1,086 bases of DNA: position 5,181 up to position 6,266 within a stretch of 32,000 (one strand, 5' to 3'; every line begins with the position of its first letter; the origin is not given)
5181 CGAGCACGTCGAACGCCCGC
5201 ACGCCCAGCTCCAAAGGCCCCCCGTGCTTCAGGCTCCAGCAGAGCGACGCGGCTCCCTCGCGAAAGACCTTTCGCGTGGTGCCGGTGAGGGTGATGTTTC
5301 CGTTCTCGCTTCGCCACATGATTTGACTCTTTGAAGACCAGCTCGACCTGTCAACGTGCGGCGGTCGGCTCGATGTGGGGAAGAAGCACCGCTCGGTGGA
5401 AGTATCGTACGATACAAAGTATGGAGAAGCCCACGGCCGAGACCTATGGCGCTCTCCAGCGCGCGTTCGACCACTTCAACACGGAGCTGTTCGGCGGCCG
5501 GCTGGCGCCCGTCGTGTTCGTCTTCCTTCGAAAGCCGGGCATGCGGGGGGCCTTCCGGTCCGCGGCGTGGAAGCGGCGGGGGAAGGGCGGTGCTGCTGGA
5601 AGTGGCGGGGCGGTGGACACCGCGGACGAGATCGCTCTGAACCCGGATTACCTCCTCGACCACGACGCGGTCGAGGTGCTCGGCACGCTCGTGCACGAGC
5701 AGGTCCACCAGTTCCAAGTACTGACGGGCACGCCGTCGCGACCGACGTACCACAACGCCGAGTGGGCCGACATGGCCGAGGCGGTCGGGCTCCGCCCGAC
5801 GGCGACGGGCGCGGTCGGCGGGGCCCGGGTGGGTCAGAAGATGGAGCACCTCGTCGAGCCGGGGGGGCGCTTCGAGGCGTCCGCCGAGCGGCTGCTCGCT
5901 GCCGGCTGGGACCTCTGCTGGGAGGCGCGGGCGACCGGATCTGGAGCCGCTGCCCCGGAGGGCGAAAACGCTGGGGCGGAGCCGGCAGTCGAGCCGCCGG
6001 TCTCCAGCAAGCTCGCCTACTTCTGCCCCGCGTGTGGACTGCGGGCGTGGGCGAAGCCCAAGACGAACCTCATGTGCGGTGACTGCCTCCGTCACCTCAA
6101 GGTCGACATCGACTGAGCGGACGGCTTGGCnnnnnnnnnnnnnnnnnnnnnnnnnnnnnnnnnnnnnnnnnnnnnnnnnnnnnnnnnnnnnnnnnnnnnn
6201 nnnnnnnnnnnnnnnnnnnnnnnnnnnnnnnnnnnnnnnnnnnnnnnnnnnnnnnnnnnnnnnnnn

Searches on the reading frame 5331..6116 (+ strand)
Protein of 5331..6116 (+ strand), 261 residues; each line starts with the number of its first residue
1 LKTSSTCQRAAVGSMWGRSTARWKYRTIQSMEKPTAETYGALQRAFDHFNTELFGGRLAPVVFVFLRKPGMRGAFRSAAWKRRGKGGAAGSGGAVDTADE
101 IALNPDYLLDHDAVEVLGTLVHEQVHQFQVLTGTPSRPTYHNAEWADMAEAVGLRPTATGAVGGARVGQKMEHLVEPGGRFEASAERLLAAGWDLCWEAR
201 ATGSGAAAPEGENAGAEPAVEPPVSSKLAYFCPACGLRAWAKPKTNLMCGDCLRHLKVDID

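Call 55: search_protein_families(library=pfam, proteins=[window:5331-6116:+], max_evalue=0.001)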
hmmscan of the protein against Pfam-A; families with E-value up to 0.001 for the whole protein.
window:5331-6116:+ (261 aa): 1 family
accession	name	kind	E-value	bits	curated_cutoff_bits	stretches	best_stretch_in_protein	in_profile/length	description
PF10263.15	SprT-like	-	7.1e-07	29.5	25.6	1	43-153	2-96/108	SprT-like family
